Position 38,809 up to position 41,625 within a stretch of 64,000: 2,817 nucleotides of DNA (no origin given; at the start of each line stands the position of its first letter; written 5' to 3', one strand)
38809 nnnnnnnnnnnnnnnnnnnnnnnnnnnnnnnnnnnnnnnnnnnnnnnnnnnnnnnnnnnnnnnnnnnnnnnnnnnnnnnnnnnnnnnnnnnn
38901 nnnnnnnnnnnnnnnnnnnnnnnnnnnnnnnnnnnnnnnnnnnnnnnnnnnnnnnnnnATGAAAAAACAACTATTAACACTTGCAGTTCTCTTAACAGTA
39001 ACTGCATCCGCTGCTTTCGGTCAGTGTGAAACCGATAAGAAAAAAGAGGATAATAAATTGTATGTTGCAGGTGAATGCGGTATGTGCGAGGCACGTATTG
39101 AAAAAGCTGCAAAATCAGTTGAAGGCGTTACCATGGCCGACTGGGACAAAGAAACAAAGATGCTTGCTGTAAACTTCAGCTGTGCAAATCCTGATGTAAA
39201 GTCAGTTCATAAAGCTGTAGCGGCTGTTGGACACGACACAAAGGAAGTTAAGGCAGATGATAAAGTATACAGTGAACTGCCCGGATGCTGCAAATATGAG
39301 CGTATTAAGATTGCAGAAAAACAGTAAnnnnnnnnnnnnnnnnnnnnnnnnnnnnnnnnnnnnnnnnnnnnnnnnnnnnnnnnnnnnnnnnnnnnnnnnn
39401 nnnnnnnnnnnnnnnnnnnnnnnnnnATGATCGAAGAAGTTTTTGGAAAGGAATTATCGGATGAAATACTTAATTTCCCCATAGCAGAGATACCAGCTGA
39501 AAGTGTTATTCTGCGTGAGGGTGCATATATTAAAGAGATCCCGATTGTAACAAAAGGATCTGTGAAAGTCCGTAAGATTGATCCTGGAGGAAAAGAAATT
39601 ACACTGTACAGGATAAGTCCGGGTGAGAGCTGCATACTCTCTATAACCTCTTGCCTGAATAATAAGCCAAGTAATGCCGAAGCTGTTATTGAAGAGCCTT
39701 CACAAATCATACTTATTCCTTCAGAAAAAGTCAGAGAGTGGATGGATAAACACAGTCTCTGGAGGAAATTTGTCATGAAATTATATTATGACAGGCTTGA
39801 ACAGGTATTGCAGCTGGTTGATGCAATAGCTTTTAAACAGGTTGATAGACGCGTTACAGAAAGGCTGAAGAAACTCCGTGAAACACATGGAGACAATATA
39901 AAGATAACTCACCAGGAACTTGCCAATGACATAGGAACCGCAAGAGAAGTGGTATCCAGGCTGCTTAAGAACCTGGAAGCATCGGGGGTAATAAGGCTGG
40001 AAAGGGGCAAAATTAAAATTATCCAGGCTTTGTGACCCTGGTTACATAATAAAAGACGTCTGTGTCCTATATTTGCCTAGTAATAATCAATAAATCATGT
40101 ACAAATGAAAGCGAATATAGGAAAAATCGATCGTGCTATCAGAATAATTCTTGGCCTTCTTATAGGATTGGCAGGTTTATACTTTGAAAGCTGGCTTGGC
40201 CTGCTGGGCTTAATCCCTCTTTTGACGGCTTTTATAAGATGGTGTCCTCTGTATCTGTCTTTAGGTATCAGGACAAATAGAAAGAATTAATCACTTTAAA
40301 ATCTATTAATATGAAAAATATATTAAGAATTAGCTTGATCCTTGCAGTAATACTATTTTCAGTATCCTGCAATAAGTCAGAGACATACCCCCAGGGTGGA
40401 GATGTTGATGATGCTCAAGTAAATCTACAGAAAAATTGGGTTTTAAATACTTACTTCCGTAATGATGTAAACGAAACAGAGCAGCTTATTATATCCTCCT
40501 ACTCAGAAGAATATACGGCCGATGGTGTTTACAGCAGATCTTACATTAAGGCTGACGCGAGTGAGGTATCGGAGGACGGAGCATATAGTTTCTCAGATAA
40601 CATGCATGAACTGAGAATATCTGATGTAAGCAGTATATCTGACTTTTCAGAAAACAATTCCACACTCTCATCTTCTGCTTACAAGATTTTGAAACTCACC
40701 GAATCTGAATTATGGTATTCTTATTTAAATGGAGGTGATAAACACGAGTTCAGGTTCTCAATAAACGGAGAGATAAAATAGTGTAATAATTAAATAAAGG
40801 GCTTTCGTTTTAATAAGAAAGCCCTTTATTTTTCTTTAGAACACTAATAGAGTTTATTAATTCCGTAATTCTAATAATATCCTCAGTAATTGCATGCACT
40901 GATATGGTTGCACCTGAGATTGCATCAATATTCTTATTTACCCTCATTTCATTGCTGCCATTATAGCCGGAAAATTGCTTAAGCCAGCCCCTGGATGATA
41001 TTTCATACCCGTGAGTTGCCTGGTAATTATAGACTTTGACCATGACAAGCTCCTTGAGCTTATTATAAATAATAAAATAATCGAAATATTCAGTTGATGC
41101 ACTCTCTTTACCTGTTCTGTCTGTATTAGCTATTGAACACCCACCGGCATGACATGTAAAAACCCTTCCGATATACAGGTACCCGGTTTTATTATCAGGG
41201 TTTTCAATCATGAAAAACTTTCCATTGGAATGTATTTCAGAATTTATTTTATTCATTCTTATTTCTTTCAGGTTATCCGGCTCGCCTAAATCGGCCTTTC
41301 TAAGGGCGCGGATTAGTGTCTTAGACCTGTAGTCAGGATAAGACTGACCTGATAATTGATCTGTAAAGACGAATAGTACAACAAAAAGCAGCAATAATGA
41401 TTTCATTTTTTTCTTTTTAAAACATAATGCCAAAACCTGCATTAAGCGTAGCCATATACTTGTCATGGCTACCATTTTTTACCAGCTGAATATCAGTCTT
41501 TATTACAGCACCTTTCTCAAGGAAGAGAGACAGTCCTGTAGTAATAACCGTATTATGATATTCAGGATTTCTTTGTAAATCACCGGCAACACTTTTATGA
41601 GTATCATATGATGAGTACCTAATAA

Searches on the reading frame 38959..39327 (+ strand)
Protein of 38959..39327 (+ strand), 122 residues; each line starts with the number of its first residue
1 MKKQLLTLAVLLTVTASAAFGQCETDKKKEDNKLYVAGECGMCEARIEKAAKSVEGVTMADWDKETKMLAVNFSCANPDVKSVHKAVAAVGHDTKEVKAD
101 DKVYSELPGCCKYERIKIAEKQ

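Call 7: search_protein_families(library=pfam, proteins=[window:38959-39327:+])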
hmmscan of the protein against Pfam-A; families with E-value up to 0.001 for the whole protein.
window:38959-39327:+ (122 aa): 1 family
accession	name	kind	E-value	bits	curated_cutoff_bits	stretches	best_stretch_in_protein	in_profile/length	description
PF00403.32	HMA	-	3.7e-05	24.5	24.8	1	39-92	8-61/62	Heavy-metal-associated domain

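Call 12: find_encoding_contigs(protein=window:38959-39327:+, flank=4000, max_places=10)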
Protein window:38959-39327:+ (122 aa): 1 contig read that carries it; 1 place shown.
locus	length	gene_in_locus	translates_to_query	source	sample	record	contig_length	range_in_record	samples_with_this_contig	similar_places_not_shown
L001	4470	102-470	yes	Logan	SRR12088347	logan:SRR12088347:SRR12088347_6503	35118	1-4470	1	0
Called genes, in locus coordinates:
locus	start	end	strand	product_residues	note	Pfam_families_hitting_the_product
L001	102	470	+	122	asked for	-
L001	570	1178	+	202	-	PF00027:cNMP_binding, PF13545:HTH_Crp_2, PF00325:Crp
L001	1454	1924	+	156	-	-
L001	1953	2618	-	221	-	PF04205:FMN_bind (weak)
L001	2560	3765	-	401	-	-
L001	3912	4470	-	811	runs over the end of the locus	PF04023:FeoA, PF01926:MMR_HSR1, PF02421:FeoB_N, PF17910:FeoB_Cyto, PF07670:Gate, PF07664:FeoB_C, PF07670:Gate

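Call 17: find_homologous_proteins(query=window:38959-39327:+, max_evalue=0.00001)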
Query window:38959-39327:+ (122 aa): 804 proteins with E <= 0.00001 among 851 candidates; the best 120 are listed.
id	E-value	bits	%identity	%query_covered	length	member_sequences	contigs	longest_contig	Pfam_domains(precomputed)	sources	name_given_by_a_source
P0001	2.4e-73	261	100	100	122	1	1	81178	-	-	-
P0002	3.3e-63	228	87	100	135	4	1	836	PF00403.33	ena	-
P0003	6.5e-57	208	82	95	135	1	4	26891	PF00403.33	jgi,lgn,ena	-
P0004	6.1e-56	205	75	100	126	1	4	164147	-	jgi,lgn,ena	-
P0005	2.3e-53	197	73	100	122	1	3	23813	-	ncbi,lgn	-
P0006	9.0e-53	195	76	95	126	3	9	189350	PF00403.33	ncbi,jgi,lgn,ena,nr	ncbi:MAG TPA: ATPase [Bacteroidetes bacterium]|nr:ATPase [Bacteroidota bacterium]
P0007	5.0e-51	189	70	100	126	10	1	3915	PF00403.33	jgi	jgi:copper chaperone CopZ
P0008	5.7e-49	183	72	95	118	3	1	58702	-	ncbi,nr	ncbi:MAG: ATPase [Bacteroidales bacterium]|nr:ATPase [Bacteroidales bacterium]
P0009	3.9e-47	177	72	95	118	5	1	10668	-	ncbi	ncbi:MAG: ATPase [Bacteroidales bacterium]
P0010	3.2e-46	174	72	95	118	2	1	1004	-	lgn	-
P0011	6.8e-45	169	54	67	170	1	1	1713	PF12244.14,PF00403.33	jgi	jgi:Cu(I)/Ag(I) efflux system membrane fusion protein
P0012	1.3e-44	169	69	89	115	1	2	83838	-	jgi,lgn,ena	-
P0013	1.2e-37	146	57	67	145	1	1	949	PF00403.33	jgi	-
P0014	9.2e-36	140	59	95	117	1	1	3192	PF00403.33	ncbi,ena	-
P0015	3.5e-35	138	60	94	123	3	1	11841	PF00403.33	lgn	-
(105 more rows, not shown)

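Call 18: find_encoding_contigs(protein=P0003, flank=3500, max_places=4)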
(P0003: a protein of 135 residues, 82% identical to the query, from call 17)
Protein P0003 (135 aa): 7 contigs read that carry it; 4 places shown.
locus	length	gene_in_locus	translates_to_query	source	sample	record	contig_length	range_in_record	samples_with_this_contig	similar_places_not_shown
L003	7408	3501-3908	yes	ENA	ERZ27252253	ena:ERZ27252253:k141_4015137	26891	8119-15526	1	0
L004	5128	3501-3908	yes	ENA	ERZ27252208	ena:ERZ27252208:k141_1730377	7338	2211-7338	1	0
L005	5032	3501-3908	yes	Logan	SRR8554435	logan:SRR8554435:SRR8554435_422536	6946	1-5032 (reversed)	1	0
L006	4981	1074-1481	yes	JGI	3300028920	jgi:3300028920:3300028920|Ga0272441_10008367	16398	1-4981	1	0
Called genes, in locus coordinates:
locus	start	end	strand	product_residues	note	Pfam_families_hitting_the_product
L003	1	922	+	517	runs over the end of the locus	PF03321:GH3, PF23571:GH3_M, PF23572:GH3_C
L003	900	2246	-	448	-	PF00939:Na_sulph_symp, PF03600:CitMHS, PF00939:Na_sulph_symp, PF03600:CitMHS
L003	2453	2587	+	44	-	-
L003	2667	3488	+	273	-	PF25975:CzcB_C (weak), PF11827:DUF3347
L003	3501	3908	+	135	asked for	PF00403:HMA (faint)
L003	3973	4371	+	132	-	-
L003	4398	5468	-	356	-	PF01758:SBF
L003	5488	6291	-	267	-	PF01135:PCMT, PF01209:Ubie_methyltran, PF06325:PrmA (weak), PF13489:Methyltransf_23, PF13847:Methyltransf_31, PF08241:Methyltransf_11, PF08242:Methyltransf_12, PF13649:Methyltransf_25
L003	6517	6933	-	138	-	PF00581:Rhodanese (weak)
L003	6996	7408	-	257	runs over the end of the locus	PF03807:F420_oxidored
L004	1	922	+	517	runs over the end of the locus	PF03321:GH3, PF23571:GH3_M, PF23572:GH3_C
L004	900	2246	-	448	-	PF00939:Na_sulph_symp, PF03600:CitMHS, PF00939:Na_sulph_symp, PF03600:CitMHS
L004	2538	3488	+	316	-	PF25954:Beta-barrel_RND_2, PF25975:CzcB_C (weak), PF11827:DUF3347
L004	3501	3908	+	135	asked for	PF00403:HMA (faint)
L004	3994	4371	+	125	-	-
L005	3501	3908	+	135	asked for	PF00403:HMA (faint)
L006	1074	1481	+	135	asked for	PF00403:HMA (faint)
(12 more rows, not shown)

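Call 19: find_encoding_contigs(protein=P0004, flank=3500, max_places=4)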
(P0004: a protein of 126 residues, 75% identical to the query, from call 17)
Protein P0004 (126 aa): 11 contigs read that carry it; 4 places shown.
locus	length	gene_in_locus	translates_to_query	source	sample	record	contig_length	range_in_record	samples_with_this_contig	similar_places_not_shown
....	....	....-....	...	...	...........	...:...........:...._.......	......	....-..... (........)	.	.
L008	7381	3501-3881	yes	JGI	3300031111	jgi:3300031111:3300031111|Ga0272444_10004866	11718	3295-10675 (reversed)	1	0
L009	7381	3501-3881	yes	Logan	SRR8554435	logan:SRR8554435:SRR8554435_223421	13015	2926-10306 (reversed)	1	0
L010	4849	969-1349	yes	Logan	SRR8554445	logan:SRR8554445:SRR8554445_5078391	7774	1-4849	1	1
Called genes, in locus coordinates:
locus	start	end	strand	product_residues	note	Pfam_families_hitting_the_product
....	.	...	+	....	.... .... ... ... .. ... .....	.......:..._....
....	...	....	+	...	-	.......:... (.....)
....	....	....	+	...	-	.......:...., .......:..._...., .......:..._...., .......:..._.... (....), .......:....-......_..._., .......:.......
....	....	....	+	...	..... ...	-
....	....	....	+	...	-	-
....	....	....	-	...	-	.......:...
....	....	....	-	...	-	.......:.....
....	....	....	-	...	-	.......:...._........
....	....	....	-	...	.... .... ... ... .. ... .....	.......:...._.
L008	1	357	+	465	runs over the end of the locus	?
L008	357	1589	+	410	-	PF02321:OEP (faint)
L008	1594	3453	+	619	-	PF19335:HMBD, PF25919:BSH_CusB, PF25973:BSH_CzcB, PF25869:3HB_CusB, PF25954:Beta-barrel_RND_2, PF11827:DUF3347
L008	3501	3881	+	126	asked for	-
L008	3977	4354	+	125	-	-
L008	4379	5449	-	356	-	PF01758:SBF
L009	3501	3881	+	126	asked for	-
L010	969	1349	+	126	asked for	-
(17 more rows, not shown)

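Call 20: find_encoding_contigs(protein=P0006, flank=3500, max_places=4)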
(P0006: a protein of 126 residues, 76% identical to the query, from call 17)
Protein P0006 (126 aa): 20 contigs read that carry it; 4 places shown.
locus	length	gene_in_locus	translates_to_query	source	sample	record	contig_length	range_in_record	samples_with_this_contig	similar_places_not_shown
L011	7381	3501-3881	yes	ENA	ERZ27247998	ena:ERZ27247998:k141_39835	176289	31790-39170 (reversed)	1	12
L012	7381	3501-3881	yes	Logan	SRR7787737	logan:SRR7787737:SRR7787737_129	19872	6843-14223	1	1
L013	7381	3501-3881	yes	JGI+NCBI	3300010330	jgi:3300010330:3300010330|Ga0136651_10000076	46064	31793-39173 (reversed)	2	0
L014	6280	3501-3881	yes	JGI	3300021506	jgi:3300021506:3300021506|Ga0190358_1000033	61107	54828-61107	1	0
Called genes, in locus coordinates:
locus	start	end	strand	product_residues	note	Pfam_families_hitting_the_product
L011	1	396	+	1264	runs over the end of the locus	PF00873:ACR_tran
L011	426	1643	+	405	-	PF02321:OEP (faint)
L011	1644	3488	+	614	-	PF19335:HMBD, PF25917:BSH_RND (weak), PF25919:BSH_CusB, PF25973:BSH_CzcB, PF25869:3HB_CusB, PF25954:Beta-barrel_RND_2, PF25975:CzcB_C (weak), PF11827:DUF3347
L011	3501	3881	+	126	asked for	PF00403:HMA (weak)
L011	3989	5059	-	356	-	PF01758:SBF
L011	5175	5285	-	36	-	-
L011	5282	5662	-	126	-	PF01451:LMWPc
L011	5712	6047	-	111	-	PF01022:HTH_5 (faint)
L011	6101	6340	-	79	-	PF13192:Thioredoxin_3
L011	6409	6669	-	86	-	PF12840:HTH_20, PF01022:HTH_5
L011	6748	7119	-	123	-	PF12838:Fer4_7 (faint)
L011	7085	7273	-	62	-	-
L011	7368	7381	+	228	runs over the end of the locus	PF10017:Methyltransf_33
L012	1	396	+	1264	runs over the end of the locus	PF00873:ACR_tran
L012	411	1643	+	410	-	PF02321:OEP (faint)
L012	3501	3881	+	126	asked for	PF00403:HMA (weak)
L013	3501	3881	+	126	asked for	PF00403:HMA (weak)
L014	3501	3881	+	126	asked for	PF00403:HMA (weak)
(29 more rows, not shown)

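Call 34: find_encoding_contigs(protein=P0002, flank=3500, max_places=6)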
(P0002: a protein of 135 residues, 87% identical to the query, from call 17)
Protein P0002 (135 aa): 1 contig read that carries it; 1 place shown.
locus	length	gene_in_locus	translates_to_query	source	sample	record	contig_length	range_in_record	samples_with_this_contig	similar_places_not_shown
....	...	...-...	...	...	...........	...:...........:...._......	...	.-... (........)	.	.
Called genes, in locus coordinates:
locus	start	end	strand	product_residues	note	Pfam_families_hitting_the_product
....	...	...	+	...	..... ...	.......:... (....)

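Call 35: find_encoding_contigs(protein=P0005, flank=3500, max_places=4)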
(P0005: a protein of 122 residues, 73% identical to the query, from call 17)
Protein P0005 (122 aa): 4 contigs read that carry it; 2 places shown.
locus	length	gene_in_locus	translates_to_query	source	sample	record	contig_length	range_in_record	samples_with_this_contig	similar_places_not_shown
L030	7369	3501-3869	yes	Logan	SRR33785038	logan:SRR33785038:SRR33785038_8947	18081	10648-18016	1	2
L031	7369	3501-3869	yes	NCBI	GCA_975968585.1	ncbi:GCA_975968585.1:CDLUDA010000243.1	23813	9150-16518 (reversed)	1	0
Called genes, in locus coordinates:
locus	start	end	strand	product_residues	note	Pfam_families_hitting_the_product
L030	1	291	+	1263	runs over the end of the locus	PF00873:ACR_tran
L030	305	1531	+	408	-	PF02321:OEP (weak)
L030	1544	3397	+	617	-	PF19335:HMBD, PF25917:BSH_RND, PF25919:BSH_CusB, PF25973:BSH_CzcB, PF25869:3HB_CusB, PF25954:Beta-barrel_RND_2, PF25975:CzcB_C (weak), PF11827:DUF3347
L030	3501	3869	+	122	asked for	-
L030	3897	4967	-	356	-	PF01758:SBF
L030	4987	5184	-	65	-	-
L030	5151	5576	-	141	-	PF00581:Rhodanese (weak)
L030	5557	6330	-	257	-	PF03807:F420_oxidored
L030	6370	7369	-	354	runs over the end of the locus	?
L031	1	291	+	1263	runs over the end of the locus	PF00873:ACR_tran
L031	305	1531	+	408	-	PF02321:OEP (weak)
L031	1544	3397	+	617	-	PF19335:HMBD, PF25917:BSH_RND, PF25919:BSH_CusB, PF25973:BSH_CzcB, PF25869:3HB_CusB, PF25954:Beta-barrel_RND_2, PF25975:CzcB_C (weak), PF11827:DUF3347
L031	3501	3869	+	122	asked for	-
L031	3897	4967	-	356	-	PF01758:SBF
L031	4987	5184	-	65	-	-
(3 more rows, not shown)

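Call 43: list_cluster_members(proteins=[P0002, P0001])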
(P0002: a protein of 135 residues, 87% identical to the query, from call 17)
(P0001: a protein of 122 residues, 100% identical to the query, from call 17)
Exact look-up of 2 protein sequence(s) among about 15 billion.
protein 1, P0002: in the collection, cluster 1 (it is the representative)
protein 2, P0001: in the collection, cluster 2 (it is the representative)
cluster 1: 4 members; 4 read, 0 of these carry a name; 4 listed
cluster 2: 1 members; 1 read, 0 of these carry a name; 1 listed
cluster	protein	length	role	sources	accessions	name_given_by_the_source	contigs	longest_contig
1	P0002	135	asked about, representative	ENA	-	-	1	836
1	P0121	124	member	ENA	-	-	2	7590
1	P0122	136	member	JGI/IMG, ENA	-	-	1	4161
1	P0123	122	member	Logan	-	-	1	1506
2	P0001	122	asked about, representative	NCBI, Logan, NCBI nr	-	-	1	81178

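Call 44: find_encoding_contigs(protein=P0121, flank=4000, max_places=4)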
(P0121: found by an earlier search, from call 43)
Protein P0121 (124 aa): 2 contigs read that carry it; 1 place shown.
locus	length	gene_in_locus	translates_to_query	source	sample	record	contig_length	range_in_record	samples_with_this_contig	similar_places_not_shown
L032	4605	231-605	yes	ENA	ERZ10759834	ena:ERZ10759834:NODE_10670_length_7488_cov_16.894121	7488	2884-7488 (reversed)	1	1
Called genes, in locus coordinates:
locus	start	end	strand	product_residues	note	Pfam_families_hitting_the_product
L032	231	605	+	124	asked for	PF00403:HMA (weak)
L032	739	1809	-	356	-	PF01758:SBF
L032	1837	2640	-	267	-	PF01135:PCMT, PF06325:PrmA (weak), PF13489:Methyltransf_23, PF01209:Ubie_methyltran, PF13847:Methyltransf_31, PF08241:Methyltransf_11, PF08242:Methyltransf_12, PF13649:Methyltransf_25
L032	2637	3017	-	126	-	PF01451:LMWPc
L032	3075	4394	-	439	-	PF03773:ArsP_1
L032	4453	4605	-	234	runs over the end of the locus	PF13386:DsbD_2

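Call 45: find_encoding_contigs(protein=P0123, flank=4000, max_places=4)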
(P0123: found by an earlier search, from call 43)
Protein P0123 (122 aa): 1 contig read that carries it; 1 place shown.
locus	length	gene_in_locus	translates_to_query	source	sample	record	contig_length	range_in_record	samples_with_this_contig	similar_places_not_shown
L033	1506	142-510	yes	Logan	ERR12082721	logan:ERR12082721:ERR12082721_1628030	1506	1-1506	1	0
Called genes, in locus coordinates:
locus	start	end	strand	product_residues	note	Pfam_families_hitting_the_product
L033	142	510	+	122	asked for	PF00403:HMA (weak)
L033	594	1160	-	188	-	-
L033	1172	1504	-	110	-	?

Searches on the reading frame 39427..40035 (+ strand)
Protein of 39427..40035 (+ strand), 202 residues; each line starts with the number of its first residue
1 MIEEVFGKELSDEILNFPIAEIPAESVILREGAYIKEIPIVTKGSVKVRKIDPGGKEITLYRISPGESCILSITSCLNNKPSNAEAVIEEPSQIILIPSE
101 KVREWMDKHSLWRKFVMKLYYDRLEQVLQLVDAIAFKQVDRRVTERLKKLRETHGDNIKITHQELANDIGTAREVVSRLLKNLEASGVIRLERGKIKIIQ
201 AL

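Call 7: search_protein_families(library=pfam, proteins=[window:39427-40035:+])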
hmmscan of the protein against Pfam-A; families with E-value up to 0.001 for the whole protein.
window:39427-40035:+ (202 aa): 4 families
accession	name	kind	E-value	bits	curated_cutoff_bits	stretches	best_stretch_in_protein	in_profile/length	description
PF00027.35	cNMP_binding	-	1.7e-12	47.6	27.5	1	21-109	3-89/89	Cyclic nucleotide-binding domain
PF13545.12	HTH_Crp_2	-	3.4e-12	46.6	27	1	142-199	2-62/70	Crp-like helix-turn-helix domain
PF00325.26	Crp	-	2.9e-09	36.9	21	1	158-189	1-32/32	Bacterial regulatory proteins, crp family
PF13412.12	HTH_24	-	0.00043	20.2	21.9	1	159-190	17-48/48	Winged helix-turn-helix DNA-binding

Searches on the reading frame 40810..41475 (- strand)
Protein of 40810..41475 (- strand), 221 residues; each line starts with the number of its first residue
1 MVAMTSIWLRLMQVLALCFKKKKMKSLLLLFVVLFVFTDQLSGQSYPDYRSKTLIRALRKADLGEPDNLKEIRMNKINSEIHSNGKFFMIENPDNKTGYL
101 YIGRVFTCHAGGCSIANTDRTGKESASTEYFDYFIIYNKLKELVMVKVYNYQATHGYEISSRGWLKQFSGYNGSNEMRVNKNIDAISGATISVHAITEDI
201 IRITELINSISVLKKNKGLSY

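Call 7: search_protein_families(library=pfam, proteins=[window:40810-41475:-])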
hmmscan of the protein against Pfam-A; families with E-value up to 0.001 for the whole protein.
window:40810-41475:- (221 aa): 1 family
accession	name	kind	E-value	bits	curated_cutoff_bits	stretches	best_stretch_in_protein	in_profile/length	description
PF04205.19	FMN_bind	-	1.7e-05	25.8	22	1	142-198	17-70/77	FMN-binding domain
